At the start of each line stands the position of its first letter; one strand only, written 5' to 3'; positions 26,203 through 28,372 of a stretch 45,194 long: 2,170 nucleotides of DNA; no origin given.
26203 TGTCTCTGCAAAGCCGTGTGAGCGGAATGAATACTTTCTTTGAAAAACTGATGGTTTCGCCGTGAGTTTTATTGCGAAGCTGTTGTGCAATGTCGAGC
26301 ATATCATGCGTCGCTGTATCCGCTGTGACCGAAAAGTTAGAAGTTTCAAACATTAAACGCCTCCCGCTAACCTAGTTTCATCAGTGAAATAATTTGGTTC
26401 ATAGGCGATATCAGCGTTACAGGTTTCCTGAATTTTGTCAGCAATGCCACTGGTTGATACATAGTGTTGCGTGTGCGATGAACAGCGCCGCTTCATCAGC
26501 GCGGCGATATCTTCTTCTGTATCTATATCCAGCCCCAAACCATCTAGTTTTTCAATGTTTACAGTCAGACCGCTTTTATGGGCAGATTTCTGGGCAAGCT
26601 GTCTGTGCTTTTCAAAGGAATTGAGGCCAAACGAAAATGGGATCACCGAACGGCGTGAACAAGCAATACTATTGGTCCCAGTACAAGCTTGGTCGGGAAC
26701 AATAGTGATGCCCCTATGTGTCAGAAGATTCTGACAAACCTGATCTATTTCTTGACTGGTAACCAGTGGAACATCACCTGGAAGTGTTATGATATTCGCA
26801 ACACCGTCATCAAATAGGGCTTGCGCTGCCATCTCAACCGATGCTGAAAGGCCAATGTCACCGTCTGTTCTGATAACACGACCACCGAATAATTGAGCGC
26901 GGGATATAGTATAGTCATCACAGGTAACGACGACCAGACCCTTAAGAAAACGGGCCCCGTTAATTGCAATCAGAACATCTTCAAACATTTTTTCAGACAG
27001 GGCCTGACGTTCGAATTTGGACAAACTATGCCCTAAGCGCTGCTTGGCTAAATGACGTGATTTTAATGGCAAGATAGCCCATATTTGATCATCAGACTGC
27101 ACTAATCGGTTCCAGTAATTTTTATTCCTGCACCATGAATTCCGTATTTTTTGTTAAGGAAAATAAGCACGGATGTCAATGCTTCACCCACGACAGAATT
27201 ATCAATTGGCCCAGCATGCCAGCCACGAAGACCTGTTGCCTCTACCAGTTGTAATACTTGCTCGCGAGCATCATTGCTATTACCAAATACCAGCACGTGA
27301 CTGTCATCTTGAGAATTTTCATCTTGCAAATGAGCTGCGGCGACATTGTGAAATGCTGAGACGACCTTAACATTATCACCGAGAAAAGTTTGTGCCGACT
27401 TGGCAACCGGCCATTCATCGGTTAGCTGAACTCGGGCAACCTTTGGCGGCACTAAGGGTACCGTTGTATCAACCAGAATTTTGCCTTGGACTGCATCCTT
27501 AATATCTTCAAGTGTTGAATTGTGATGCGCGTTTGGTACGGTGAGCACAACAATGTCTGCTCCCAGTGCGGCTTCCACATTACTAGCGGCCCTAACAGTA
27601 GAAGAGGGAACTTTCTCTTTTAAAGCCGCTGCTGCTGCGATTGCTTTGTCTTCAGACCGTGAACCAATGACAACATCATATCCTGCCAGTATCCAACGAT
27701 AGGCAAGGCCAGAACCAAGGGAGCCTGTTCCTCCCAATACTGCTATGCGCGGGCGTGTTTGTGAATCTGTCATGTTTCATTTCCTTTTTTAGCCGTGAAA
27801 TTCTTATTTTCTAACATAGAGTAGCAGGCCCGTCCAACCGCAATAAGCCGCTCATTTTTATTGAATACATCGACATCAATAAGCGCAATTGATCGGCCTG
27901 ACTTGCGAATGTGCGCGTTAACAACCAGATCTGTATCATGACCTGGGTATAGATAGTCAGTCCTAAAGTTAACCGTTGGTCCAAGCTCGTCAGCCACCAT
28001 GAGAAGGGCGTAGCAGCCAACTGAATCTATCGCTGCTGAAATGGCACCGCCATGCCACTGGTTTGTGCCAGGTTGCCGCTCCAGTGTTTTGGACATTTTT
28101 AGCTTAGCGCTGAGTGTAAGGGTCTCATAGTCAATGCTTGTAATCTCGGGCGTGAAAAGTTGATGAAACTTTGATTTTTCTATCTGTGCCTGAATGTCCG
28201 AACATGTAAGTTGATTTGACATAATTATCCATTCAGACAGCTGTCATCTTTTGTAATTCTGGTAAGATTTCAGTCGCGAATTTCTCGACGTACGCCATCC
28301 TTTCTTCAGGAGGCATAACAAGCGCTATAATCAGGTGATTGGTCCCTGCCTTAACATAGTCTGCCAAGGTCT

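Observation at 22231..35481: Self-contained F420 cassette: cofactor biosynthesis, cofactor recharging and a hydantoinase / CoA-ligase / thioesterase / 2xLLM module in one 11-gene operon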

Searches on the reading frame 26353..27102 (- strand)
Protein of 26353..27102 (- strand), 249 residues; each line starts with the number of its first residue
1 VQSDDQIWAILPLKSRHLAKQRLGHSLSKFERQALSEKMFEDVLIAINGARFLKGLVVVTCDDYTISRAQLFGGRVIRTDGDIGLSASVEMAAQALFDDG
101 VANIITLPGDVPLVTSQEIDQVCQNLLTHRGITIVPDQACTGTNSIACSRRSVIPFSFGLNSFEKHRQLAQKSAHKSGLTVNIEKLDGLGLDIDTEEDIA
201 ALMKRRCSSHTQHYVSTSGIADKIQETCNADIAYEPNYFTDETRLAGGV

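Call 3: search_protein_families(library=ncbifam, proteins=[window:26353-27102:-], max_evalue=0.00001)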
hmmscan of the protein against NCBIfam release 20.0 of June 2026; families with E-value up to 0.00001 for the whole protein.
window:26353-27102:- (249 aa): 5 families
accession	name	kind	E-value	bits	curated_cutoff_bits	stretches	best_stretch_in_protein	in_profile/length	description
TIGR03552.1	F420_cofC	equivalog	1.6e-35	122.6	105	1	9-205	2-190/196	2-phospho-L-lactate guanylyltransferase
NF003952.0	PRK05450.1-5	subfamily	5.1e-07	29.1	193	0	36-131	26-121/250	3-deoxy-manno-octulosonate cytidylyltransferase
TIGR03310.1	matur_MocA_YgfJ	equivalog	1.1e-06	28.8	186.45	1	75-199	66-185/188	molybdenum cofactor cytidylyltransferase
NF009905.0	PRK13368.1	subfamily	1.2e-06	28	255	0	38-134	28-122/243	3-deoxy-manno-octulosonate cytidylyltransferase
TIGR04282.1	glyco_like_cofC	hypoth_equivalog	7.9e-06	25.8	134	0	19-199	13-189/189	TIGR04282 family arsenosugar biosynthesis glycosyltransferase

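Call 4: search_protein_families(library=pfam, proteins=[window:26353-27102:-], max_evalue=0.00001)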
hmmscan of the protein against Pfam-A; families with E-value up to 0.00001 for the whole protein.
window:26353-27102:- (249 aa): 2 families
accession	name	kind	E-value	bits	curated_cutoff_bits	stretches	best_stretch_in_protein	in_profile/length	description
PF01983.22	CofC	-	3.9e-19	69.2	22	1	9-229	3-209/217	Guanylyl transferase CofC like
PF12804.13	NTP_transf_3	-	3e-06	27.9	27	1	28-139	15-124/160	MobA-like NTP transferase domain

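Call 45: search_solved_structures(query=window:26353-27102:-, max_evalue=0.01, show_alignments=4)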
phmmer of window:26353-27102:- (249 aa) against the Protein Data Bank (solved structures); distinct sequences matched with E-value up to 0.01: 4.
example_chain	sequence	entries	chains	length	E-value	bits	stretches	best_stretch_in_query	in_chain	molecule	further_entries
7p97_AAA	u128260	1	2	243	4.1e-17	65.9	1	3-200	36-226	3-phospho-D-glycerate guanylyltransferase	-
6bwg_A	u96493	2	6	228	5.9e-12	49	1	4-202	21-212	2-phospho-L-lactate guanylyltransferase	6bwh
2i5e_A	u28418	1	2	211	0.0004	23.4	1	8-204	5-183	Hypothetical protein MM_2497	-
4xwi_A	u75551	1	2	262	0.0045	20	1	55-133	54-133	3-deoxy-manno-octulosonate cytidylyltransferase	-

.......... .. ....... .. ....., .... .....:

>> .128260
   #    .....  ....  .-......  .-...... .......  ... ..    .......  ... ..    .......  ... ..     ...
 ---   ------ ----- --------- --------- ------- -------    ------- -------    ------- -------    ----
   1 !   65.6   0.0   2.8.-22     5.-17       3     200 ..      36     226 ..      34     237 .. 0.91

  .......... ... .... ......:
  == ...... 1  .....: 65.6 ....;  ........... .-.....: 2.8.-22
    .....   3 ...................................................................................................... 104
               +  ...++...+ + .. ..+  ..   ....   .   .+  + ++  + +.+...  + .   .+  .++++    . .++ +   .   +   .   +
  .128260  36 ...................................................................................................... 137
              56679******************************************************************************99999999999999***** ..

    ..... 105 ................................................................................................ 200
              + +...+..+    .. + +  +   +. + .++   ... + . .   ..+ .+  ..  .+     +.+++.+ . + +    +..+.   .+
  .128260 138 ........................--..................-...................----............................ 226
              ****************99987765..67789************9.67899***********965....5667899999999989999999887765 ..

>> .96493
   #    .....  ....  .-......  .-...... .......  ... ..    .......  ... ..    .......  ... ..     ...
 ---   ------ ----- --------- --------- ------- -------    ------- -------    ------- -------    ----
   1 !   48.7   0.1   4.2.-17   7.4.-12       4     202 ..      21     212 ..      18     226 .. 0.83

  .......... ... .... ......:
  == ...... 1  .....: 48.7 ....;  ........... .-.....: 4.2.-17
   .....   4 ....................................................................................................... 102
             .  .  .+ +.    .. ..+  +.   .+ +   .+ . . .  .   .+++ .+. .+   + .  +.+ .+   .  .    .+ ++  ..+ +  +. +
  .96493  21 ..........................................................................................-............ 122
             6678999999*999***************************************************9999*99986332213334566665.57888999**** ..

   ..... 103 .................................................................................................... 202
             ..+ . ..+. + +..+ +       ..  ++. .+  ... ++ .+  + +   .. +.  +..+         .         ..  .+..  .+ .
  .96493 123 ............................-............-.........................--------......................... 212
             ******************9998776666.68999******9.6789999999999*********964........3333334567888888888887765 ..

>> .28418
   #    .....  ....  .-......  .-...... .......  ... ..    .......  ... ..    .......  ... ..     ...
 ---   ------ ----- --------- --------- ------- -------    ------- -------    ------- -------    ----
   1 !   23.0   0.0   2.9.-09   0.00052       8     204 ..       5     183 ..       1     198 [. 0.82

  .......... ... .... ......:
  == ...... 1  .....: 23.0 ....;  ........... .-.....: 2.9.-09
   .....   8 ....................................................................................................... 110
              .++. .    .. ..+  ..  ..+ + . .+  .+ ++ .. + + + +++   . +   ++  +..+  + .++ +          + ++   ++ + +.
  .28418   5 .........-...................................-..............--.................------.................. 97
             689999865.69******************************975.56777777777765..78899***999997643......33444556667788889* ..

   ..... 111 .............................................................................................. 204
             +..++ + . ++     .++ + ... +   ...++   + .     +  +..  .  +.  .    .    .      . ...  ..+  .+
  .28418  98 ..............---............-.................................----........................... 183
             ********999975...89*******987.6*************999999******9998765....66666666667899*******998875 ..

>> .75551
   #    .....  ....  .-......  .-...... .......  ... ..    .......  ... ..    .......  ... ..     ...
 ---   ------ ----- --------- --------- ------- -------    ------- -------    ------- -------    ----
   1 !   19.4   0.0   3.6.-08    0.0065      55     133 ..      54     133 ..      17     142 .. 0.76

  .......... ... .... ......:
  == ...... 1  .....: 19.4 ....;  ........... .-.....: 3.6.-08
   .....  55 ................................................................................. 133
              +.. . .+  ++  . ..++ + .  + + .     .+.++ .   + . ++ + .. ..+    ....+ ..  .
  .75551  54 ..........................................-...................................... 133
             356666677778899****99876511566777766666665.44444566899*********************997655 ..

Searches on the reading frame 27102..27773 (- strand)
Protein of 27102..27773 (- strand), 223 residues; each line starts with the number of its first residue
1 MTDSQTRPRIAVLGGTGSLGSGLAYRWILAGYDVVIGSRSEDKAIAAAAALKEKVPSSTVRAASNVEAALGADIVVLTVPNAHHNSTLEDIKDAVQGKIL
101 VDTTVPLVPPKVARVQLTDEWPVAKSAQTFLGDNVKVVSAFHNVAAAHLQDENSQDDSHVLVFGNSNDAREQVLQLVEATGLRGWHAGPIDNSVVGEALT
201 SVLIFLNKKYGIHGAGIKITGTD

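Call 3: search_protein_families(library=ncbifam, proteins=[window:27102-27773:-], max_evalue=0.00001)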
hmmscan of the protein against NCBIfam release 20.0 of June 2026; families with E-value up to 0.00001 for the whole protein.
window:27102-27773:- (223 aa): 3 families
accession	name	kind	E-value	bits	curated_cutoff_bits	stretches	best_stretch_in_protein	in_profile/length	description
TIGR01915.1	npdG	equivalog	4.5e-56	190.3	149.8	1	9-219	2-220/220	NADPH-dependent F420 reductase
NF006409.0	PRK08655.1-3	equivalog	2.6e-08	33.8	310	1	9-105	2-92/290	prephenate dehydrogenase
NF006408.0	PRK08655.1-2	equivalog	2.3e-07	29.9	422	1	7-104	6-98/441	prephenate dehydrogenase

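Call 4: search_protein_families(library=pfam, proteins=[window:27102-27773:-], max_evalue=0.00001)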
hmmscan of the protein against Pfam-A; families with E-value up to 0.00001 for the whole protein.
window:27102-27773:- (223 aa): 2 families
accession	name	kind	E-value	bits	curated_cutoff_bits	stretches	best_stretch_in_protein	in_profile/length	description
PF03807.23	F420_oxidored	-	5.1e-19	69.1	21.6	1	9-106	1-94/94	NADP oxidoreductase coenzyme F420-dependent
PF03446.21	NAD_binding_2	-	4.2e-06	27.3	21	1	11-104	3-93/161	NAD binding domain of 6-phosphogluconate dehydrogenase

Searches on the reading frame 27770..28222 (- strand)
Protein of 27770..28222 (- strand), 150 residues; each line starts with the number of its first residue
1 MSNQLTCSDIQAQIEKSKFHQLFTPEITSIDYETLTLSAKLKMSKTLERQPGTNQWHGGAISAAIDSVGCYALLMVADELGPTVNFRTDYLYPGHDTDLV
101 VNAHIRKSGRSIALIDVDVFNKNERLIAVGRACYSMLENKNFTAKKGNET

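Call 3: search_protein_families(library=ncbifam, proteins=[window:27770-28222:-], max_evalue=0.00001)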
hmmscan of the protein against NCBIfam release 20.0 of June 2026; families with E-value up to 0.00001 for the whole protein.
window:27770-28222:- (150 aa): 2 families
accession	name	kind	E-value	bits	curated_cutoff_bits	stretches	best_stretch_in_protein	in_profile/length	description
NF008675.0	PRK11688.1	equivalog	8.8e-14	51.6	107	1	83-134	102-153/156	thioesterase family protein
TIGR00369.1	unchar_dom_1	domain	1.3e-08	35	36.6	1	39-134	20-115/117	hotdog fold thioesterase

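Call 4: search_protein_families(library=pfam, proteins=[window:27770-28222:-], max_evalue=0.00001)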
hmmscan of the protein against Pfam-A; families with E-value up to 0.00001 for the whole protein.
window:27770-28222:- (150 aa): 1 family
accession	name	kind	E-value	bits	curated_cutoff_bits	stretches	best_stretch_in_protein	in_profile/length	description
PF03061.28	4HBT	-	9.2e-11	42.4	20.6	1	56-127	4-78/79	Thioesterase superfamily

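Call 30: search_solved_structures(query=window:27770-28222:-, max_evalue=0.001)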
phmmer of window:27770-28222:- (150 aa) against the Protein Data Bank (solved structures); distinct sequences matched with E-value up to 0.001: 9.
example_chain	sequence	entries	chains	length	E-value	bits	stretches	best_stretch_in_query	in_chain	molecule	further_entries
2cy9_A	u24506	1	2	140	5.5e-08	36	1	39-132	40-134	Thioesterase superfamily member 2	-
2f0x_A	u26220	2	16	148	8.2e-08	35.4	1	42-133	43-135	Thioesterase superfamily member 2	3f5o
2h4u_A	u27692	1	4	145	1.4e-07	34.6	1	50-132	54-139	Thioesterase superfamily member 2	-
3e29_A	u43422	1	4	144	2.6e-06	30.5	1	35-135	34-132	uncharacterized protein Q7WE92_BORBR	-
4ord_A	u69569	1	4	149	2.5e-05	27.3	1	50-132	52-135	Thioesterase Superfamily Member 2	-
3hdu_A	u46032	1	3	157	3.7e-05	26.8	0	82-136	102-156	putative thioesterase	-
4rmm_A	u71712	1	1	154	0.00014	24.9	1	55-136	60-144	Putative uncharacterized protein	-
1psu_A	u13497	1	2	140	0.00033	23.7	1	40-132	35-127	Phenylacetic acid degradation protein PaaI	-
2fs2_A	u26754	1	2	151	0.00038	23.5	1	40-132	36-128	Phenylacetic acid degradation protein paaI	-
